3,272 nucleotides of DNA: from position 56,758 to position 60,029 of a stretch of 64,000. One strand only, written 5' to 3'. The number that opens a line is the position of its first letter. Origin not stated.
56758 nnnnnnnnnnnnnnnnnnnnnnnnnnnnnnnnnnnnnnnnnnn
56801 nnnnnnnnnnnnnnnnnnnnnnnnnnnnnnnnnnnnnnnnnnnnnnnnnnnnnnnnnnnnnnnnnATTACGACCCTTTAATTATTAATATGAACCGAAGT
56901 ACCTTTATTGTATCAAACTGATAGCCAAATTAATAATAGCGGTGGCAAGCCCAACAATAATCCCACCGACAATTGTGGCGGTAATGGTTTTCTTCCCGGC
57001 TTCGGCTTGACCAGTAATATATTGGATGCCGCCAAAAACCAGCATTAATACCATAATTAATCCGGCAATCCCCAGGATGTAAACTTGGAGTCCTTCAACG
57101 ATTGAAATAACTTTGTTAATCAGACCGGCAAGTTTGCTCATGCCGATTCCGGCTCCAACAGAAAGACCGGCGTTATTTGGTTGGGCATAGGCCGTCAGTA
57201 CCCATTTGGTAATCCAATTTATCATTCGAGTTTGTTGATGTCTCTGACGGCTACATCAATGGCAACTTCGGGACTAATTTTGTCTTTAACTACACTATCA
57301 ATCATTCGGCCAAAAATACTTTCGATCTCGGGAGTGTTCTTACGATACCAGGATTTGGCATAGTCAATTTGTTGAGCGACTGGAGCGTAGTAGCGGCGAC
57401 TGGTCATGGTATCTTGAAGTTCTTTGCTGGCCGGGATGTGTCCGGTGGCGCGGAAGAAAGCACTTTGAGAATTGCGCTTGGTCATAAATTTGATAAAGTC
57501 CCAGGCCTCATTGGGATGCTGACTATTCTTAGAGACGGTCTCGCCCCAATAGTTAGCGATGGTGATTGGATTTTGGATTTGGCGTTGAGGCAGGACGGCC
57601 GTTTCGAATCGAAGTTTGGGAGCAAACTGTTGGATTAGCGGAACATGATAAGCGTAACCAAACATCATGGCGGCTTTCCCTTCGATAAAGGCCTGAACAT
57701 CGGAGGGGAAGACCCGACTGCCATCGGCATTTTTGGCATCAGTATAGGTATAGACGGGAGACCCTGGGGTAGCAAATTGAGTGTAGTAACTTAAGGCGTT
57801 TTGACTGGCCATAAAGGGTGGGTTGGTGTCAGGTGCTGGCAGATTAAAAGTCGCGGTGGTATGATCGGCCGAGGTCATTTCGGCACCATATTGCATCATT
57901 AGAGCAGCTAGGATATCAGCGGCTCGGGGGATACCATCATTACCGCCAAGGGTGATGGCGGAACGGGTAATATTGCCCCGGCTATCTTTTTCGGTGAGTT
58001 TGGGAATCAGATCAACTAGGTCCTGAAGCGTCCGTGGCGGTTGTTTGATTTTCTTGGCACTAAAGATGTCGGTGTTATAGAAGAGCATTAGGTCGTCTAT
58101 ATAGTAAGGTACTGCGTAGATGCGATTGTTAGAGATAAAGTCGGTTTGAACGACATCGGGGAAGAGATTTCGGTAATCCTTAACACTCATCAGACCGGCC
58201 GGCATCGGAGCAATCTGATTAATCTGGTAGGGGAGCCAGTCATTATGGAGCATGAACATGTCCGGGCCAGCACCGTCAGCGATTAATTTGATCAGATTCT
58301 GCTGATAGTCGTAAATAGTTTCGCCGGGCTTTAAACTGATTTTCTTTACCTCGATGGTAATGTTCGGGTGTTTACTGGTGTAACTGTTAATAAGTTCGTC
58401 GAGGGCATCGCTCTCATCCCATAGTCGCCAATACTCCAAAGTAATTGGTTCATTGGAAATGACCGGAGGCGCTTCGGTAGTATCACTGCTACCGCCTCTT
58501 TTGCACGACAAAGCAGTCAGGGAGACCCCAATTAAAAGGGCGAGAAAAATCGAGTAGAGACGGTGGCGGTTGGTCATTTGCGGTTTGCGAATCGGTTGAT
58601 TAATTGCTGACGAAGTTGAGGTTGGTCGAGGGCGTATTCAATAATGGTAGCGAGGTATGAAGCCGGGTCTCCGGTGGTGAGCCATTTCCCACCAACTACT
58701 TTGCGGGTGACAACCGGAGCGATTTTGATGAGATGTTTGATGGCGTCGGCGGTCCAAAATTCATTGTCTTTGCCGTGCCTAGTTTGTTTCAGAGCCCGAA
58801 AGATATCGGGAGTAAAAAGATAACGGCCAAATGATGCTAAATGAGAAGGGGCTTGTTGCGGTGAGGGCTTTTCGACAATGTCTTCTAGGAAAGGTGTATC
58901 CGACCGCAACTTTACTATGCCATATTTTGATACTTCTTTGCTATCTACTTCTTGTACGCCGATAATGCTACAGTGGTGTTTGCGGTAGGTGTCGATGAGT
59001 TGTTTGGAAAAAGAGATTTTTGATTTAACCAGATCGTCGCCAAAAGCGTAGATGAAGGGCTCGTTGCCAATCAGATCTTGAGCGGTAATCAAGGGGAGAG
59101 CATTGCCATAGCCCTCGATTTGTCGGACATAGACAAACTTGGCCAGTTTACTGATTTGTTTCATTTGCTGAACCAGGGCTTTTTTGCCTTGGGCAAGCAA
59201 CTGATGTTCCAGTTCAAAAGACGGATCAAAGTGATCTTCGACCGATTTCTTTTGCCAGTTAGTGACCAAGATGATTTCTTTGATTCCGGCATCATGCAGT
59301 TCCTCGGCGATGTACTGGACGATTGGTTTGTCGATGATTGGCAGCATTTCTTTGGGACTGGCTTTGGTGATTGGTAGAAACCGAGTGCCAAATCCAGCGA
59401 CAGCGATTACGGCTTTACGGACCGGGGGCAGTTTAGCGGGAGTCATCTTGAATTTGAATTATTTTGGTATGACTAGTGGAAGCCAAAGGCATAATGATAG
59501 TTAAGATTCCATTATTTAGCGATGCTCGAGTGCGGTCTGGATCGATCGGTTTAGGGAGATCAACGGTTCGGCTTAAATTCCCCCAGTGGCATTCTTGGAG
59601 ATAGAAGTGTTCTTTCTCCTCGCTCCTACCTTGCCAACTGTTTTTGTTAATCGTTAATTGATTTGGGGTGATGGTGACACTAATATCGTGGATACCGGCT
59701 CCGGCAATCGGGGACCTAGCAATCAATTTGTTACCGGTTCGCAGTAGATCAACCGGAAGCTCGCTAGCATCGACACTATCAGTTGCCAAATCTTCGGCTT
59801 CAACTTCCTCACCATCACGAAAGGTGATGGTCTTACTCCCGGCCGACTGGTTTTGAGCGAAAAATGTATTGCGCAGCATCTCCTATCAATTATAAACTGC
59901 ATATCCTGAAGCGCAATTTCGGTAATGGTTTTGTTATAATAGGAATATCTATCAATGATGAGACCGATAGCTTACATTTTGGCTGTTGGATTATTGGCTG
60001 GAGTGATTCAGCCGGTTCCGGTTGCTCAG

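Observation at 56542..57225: Two paralogous VirB2/TrbC-like pilin candidates about 6 kb from the T4SS-like cluster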

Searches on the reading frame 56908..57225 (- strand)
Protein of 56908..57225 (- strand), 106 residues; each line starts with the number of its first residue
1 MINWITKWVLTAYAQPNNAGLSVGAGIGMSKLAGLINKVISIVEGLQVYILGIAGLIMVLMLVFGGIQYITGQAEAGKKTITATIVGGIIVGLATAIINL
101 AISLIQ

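Call 3: search_protein_families(library=pfam, proteins=[window:56908-57225:-], max_evalue=1)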
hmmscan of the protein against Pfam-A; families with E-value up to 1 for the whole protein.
window:56908-57225:- (106 aa): 2 families
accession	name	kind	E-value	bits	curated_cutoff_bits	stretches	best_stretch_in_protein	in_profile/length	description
PF18895.5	T4SS_pilin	-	6.2e-07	29.8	26.6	1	45-100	11-70/71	Type IV secretion system pilin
PF04956.18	TrbC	-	2.3e-05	25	27.9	1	34-99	34-96/98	TrbC/VIRB2 pilin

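Call 4: search_protein_families(library=ncbifam, proteins=[window:56908-57225:-], max_evalue=1)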
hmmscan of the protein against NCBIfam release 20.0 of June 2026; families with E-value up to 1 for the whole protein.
window:56908-57225:- (106 aa): 0 families

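Call 15: find_homologous_proteins(query=window:56908-57225:-)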
Query window:56908-57225:- (106 aa): 4 proteins with E <= 0.001 among 26 candidates.
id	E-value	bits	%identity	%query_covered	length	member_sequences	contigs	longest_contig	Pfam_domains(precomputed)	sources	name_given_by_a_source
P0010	4.8e-54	199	99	100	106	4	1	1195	PF18895.6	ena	-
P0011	5.9e-23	99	71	73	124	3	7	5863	PF18895.6,PF04956.19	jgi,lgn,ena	-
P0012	3.8e-9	55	53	34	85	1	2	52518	PF04956.19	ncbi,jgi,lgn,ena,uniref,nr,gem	ncbi:hypothetical protein DRH29_02525 [candidate division Kazan bacterium]|uniref:Uncharacterized pr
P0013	2.5e-7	49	53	34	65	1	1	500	-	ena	-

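Call 68: predict_structure(alignment_id=A6)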
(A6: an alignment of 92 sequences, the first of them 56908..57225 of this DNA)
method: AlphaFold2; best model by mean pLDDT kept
length: 106 residues; sequences in the alignment: 92
mean_pLDDT: 79.8   pTM: 0.55
mean pLDDT of the five models: 79.8, 79.7, 76.7, 76.3, 76.2
residues with pLDDT >= 90: 62; 70-90: 14; 50-70: 15; < 50: 15
segments of 3 or more residues with pLDDT < 50: 14-26
pLDDT, mean of each block of 10 residues (from residue 1): 52 46 48 85 91 94 95 94 96 93 87
secondary structure, 60 per line:
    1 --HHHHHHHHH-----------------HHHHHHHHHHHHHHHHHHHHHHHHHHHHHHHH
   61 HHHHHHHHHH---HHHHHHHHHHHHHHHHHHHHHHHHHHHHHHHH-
elements in order: H3-11 H29-70 H74-105

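Call 71: fold_search(model_id=the predicted structure, library=pdb)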
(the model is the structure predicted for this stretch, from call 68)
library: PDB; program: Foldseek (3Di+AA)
matches with E <= 10: 29; with E <= 0.001: 0
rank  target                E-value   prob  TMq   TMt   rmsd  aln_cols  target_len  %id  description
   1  5zhy_C                3.3e+00  0.33  0.46  0.52   4.3        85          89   14  Structural characterization of the HCoV-229E fusion core (released 2018-06-06)
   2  4fi5                  3.8e+00  0.38  0.40  0.56   4.3        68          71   15  Crystal structure of the N-terminal domain of Hantaan virus strain 76-118 nucleoprotein (released 2012-06-20)
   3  5oql_H                5.1e+00  0.07  0.25  0.14  11.3        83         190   13  Cryo-EM structure of the 90S pre-ribosome from Chaetomium thermophilum (released 2017-10-11)
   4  6hya_A                6.0e+00  0.25  0.39  0.16   3.4        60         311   17  THE GLIC PENTAMERIC LIGAND-GATED ION CHANNEL MUTANT Q193L (released 2018-12-19)
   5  5dwk_B                6.0e+00  0.11  0.35  0.35   7.1        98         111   15  Diacylglycerol Kinase solved by multi crystal multi orientation native SAD (released 2016-03-23)
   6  4uxz_B                6.0e+00  0.06  0.29  0.31   7.8       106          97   16  Structure of delta7-DgkA-syn in 7.9 MAG to 2.18 angstrom resolution (released 2015-09-30)
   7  5zhy_E                6.4e+00  0.18  0.44  0.51   3.7        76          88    9  Structural characterization of the HCoV-229E fusion core (released 2018-06-06)
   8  5zhy_A                6.4e+00  0.18  0.43  0.49   3.8        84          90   13  Structural characterization of the HCoV-229E fusion core (released 2018-06-06)
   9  2ic6_B                6.8e+00  0.16  0.38  0.49   5.2        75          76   12  The Coiled-coil Domain (residues 1-75) Structure of the Sin Nombre Virus Nucleocapsid Protein (released 2007-02-27)
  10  3ze3_B                6.8e+00  0.08  0.34  0.36   7.0        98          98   16  Crystal structure of the integral membrane diacylglycerol kinase - delta7 (released 2013-05-22)
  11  5dwk_A                6.8e+00  0.06  0.30  0.32   7.9       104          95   16  Diacylglycerol Kinase solved by multi crystal multi orientation native SAD (released 2016-03-23)
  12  5dwk_C                7.2e+00  0.07  0.34  0.34  11.9       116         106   12  Diacylglycerol Kinase solved by multi crystal multi orientation native SAD (released 2016-03-23)
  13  3n27_B                7.6e+00  0.21  0.49  0.63   2.7        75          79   15  Molecular Basis of the Inhibition of Henipa Viruses (released 2011-06-29)
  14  6zgk_A                7.6e+00  0.21  0.40  0.16   3.4        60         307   17  GLIC pentameric ligand-gated ion channel, pH 3 (released 2021-05-26)
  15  8q4h_C                8.1e+00  0.10  0.33  0.38  18.2        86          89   13  a membrane-bound menaquinol:organohalide oxidoreductase complex RDH complex (released 2023-10-18)
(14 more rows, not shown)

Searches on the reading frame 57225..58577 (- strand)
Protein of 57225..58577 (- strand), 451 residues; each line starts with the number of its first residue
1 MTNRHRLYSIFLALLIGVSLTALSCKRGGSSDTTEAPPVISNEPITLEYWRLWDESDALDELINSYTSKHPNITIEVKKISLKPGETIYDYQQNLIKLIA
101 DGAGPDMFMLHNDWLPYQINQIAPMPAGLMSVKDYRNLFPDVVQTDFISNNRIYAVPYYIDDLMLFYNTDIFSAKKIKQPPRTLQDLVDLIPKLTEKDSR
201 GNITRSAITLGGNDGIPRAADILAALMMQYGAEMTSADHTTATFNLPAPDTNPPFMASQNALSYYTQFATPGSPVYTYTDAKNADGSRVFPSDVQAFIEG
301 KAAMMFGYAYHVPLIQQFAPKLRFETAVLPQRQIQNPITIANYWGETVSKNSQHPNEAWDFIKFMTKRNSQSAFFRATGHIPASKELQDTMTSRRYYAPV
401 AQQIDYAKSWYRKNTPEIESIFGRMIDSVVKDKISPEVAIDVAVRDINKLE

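Call 10: search_protein_families(library=pfam, proteins=[window:57225-58577:-], max_evalue=0.01)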
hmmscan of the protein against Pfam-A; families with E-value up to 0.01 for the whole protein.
window:57225-58577:- (451 aa): 4 families
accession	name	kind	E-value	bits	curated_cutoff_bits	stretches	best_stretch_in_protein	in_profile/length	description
PF13416.11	SBP_bac_8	-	5.4e-27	95.7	27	1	62-390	2-268/279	Bacterial extracellular solute-binding protein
PF01547.30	SBP_bac_1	-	4e-26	93.2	26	1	55-367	4-302/307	Bacterial extracellular solute-binding protein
PF13343.11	SBP_bac_6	-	0.00012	22.1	24.6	0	344-386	181-223/245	Bacterial extracellular solute-binding protein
PF13531.11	SBP_bac_11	-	0.0017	18.6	25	0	272-374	144-221/227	Bacterial extracellular solute-binding protein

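Call 59: find_related_loci(query=A5, collection=metagenome_contigs, flank=5000)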
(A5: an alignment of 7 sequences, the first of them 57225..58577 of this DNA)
Query A5 (451 aa) in metagenome_contigs; peptide patterns used: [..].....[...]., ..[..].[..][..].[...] (x = any residue, [..] = any of these).
599 stretches matched a pattern (row limit reached: there are more); 332 encode a relative of the query (tblastn E <= 1e-3); the best 80 are kept; 80 distinct loci.
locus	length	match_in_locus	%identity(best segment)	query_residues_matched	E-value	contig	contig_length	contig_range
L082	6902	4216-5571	85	1-451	0e+0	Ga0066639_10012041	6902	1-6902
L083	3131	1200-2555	84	1-451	0e+0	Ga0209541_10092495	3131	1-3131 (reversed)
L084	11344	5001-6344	78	4-451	0e+0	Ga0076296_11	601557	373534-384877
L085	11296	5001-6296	68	21-450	0e+0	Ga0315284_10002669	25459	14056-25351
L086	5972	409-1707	67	21-451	0e+0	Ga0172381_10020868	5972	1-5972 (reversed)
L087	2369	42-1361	65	12-450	0e+0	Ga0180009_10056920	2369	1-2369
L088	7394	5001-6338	64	9-450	0e+0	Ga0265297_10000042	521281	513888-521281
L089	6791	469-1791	63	9-448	0e+0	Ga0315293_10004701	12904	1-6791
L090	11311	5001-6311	60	12-450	0e+0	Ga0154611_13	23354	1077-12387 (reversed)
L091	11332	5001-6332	58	4-450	1e-177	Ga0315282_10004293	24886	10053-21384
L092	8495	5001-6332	58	8-450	9e-176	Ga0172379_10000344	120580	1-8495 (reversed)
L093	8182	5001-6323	57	6-450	9e-168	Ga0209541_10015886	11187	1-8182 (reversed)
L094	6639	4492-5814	57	6-450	1e-168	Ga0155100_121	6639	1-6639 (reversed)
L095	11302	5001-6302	57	12-450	9e-167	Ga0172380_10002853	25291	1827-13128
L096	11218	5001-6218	56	43-450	7e-156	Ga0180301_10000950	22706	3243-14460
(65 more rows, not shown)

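Call 61: search_solved_structures(query=window:57225-58577:-, max_evalue=0.001)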
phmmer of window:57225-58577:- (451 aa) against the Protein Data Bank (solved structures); distinct sequences matched with E-value up to 0.001: 52.
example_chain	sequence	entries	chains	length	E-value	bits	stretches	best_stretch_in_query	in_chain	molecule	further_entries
4r9f_A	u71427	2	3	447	1.2e-19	73.7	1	12-365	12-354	MBP1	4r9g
3uor_A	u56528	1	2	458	4.6e-15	58.7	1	45-194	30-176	ABC transporter sugar binding protein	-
5ysb_A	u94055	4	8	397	1.2e-14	57.4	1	43-429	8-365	Lin1841 protein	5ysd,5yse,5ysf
1eu8_A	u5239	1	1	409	1.4e-14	57.1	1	62-449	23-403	TREHALOSE/MALTOSE BINDING PROTEIN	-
9xf5_A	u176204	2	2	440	8.4e-14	54.5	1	39-197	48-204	ABC transporter substrate-binding protein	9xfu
5ci5_A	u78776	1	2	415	8.9e-12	47.9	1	65-450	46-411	Extracellular solute-binding protein family 1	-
4rk2_A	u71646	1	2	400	2.4e-10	43.1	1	40-181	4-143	Putative sugar ABC transporter, substrate-binding protein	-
8art_A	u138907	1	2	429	3.8e-09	39.2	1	13-189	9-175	Putative secreted maltose-binding protein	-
4qrz_A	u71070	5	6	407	7.6e-08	34.9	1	41-197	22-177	ABC-TYPE SUGAR TRANSPORTER | ABC transporter, substrate binding protein (Sugar)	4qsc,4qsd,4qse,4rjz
2heu_A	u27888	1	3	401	1.4e-07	34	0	282-382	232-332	Sugar ABC transporter, sugar-binding protein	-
2hq0_A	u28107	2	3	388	1.5e-07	33.9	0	282-382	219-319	Sugar ABC transporter, sugar-binding protein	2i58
2hfb_A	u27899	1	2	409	1.7e-07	33.7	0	282-382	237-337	Sugar ABC transporter, sugar-binding protein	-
1urg_A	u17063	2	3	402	1.7e-07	33.7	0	347-448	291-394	MALTOSE-BINDING PROTEIN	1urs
6pql_A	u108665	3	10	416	1.8e-07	33.7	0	282-382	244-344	ABC transporter sugar-binding protein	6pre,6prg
6dtq_A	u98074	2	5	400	5.1e-07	32.2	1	53-198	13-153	maltose-binding protein MalE3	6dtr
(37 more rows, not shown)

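Call 62: search_protein_families(library=ncbifam, proteins=[window:57225-58577:-], max_evalue=0.001)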
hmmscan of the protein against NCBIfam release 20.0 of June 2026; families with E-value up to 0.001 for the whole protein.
window:57225-58577:- (451 aa): 2 families
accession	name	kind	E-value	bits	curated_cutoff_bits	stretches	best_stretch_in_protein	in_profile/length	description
NF053763.1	ABCarbgalBndGanS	equivalog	5.4e-13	48.5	700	2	14-201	8-183/420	galactooligosaccharide ABC transporter substrate-binding protein GanS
NF008211.0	PRK10974.1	equivalog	5.2e-05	22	411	0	295-450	259-430/439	sn-glycerol-3-phosphate ABC transporter substrate-binding protein UgpB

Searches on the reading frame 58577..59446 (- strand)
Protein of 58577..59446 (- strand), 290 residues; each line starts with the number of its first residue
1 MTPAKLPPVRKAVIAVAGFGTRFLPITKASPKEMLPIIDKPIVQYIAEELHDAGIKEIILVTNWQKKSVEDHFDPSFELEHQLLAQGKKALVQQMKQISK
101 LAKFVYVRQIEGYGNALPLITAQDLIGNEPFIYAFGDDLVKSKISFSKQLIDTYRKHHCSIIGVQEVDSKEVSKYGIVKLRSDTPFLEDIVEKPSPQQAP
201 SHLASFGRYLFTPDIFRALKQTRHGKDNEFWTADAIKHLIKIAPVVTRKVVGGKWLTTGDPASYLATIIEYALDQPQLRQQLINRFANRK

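Call 10: search_protein_families(library=pfam, proteins=[window:58577-59446:-], max_evalue=0.01)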
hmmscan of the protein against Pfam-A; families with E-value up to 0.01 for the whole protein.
window:58577-59446:- (290 aa): 2 families
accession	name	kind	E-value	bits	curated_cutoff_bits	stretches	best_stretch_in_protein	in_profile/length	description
PF00483.29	NTP_transferase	-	5.6e-30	105.2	21.2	1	11-267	1-238/245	Nucleotidyl transferase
PF12804.13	NTP_transf_3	-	1e-05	26.2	27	1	12-69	1-51/160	MobA-like NTP transferase domain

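Call 62: search_protein_families(library=ncbifam, proteins=[window:58577-59446:-], max_evalue=0.001)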
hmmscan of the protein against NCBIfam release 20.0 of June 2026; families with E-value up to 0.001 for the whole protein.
window:58577-59446:- (290 aa): 27 families (the best 25 are shown)
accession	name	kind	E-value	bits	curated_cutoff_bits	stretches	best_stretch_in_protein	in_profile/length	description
TIGR01099.1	galU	equivalog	2.1e-84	283.2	326.8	1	9-266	1-260/261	UTP--glucose-1-phosphate uridylyltransferase GalU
NF009928.0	PRK13389.1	equivalog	9.7e-50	169.4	548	1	9-281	8-289/302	UTP--glucose-1-phosphate uridylyltransferase GalU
NF007516.0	PRK10122.1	equivalog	2.9e-43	148.1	534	1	11-275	5-280/297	UTP--glucose-1-phosphate uridylyltransferase GalF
TIGR01105.1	galF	equivalog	2.2e-39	135.4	659.2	1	11-274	5-279/297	GalU regulator GalF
TIGR03992.1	Arch_glmU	subfamily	1.7e-36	126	292.1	1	11-274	2-229/393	bifunctional sugar-1-phosphate nucleotidylyltransferase/acetyltransferase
TIGR01208.1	rmlA_long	equivalog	2.8e-34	118.6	320.25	1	11-268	1-231/353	glucose-1-phosphate thymidylyltransferase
NF041313.1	UDPGP_AglF_Halo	equivalog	3.6e-29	101.9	400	2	101-246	70-209/234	UTP--glucose-1-phosphate uridylyltransferase AglF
NF041173.1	Sug_nt_acttase_Thmprot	equivalog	4.1e-22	78.7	600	1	11-265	2-221/405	bifunctional sugar-1-phosphate nucleotidylyltransferase/acetyltransferase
TIGR01207.1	rmlA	equivalog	1.2e-15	57.4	360.65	1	11-263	1-228/286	glucose-1-phosphate thymidylyltransferase RfbA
NF012024.0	PRK15480.1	equivalog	1.1e-12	47.6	588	1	9-262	3-231/292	glucose-1-phosphate thymidylyltransferase RfbA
NF052502.1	man1P_GTase_Rv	exception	3.5e-12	45.9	440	1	11-78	2-69/352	mannose-1-phosphate guanylyltransferase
NF045761.1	NAMPUrTaseMurU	equivalog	1.5e-11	44.6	250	1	11-73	2-64/226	N-acetylmuramate alpha-1-phosphate uridylyltransferase MurU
NF049965.1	GlMnHpPGnyltfHddC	equivalog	4.3e-11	42.9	300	1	11-78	2-69/221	D-glycero-D-manno-heptose 1-phosphate guanosyltransferase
TIGR02091.1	glgC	equivalog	2.2e-10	40.2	424.9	1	12-226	3-215/364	glucose-1-phosphate adenylyltransferase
NF002023.0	PRK00844.1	subfamily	2.1e-09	36.7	458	1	13-227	10-220/408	glucose-1-phosphate adenylyltransferase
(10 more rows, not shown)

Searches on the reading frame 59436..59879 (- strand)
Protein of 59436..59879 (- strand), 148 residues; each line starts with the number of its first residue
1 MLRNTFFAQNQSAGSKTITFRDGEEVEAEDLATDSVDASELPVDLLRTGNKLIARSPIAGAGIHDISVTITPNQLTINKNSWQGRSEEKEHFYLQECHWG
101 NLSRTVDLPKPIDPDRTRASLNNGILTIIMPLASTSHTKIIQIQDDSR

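Call 10: search_protein_families(library=pfam, proteins=[window:59436-59879:-], max_evalue=0.01)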
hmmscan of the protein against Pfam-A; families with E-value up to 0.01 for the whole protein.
window:59436-59879:- (148 aa): 1 family
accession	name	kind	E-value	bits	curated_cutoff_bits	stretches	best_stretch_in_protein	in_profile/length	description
PF00011.27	HSP20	-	6.1e-11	42.8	20.8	1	62-144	19-102/102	Hsp20/alpha crystallin family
